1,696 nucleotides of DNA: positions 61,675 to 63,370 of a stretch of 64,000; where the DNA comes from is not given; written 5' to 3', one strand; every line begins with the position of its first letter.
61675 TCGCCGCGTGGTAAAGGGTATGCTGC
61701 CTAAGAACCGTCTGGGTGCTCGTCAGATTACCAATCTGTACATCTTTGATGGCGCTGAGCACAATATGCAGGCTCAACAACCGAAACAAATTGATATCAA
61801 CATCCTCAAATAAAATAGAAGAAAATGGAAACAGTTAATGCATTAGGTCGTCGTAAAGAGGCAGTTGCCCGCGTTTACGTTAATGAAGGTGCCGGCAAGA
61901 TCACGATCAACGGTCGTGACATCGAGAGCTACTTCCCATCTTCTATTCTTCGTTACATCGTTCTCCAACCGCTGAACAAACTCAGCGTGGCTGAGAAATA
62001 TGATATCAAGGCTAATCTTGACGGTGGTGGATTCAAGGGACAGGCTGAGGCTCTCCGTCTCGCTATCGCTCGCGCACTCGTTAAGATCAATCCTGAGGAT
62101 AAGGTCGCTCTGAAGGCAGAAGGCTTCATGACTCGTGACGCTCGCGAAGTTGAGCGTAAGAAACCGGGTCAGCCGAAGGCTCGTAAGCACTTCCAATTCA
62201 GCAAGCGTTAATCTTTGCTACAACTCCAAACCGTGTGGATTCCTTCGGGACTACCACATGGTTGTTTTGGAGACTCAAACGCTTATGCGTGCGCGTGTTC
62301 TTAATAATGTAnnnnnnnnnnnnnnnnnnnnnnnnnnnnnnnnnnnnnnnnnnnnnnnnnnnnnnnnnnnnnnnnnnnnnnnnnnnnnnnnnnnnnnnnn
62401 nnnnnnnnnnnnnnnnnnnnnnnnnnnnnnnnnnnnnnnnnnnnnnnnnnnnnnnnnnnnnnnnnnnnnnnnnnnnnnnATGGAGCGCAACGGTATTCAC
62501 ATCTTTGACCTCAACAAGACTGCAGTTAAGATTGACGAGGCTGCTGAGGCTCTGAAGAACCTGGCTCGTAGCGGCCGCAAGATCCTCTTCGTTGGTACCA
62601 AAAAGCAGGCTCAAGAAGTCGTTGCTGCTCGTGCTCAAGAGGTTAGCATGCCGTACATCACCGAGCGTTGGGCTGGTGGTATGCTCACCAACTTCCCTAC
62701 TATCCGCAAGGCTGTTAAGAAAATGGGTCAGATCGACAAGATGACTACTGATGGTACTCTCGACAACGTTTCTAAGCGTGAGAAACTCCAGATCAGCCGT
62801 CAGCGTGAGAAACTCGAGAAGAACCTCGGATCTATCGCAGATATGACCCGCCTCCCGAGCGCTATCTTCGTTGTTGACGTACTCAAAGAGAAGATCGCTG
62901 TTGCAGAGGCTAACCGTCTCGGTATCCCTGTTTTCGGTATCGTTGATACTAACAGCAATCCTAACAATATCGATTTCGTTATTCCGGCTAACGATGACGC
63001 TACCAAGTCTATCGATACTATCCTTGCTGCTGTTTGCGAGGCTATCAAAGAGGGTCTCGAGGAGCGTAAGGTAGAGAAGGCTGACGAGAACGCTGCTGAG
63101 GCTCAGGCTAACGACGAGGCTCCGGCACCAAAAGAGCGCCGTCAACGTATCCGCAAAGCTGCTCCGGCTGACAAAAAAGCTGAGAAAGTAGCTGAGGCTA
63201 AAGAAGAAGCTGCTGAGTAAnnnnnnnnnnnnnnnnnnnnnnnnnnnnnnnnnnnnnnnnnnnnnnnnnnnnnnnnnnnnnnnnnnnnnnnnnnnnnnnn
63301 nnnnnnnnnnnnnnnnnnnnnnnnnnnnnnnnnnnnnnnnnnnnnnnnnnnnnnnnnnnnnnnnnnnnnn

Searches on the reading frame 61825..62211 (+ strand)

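Call 88: search_protein_families(library=pfam, proteins=[window:61825-62211:+], max_evalue=0.00001)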
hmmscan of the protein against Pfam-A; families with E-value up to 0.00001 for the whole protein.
window:61825-62211:+ (128 aa): 1 family
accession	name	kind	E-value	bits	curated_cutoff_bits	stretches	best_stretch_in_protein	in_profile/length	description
PF00380.25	Ribosomal_S9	-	8.2e-49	165.5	22.5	1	8-128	1-121/121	Ribosomal protein S9/S16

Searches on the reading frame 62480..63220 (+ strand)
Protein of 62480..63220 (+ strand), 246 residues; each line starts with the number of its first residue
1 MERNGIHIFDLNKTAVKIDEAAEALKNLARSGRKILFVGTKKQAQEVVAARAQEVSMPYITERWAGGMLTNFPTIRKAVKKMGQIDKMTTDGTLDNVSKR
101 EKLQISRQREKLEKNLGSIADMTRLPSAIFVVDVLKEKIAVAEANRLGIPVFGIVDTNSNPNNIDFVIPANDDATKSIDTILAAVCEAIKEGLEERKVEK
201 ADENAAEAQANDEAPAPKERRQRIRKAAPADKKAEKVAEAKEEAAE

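Call 88: search_protein_families(library=pfam, proteins=[window:62480-63220:+], max_evalue=0.00001)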
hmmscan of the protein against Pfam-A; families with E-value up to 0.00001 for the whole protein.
window:62480-63220:+ (246 aa): 1 family
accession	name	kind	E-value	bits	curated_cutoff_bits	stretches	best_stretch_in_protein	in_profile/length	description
PF00318.25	Ribosomal_S2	-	9.3e-76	254.3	26.1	1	2-192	26-216/216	Ribosomal protein S2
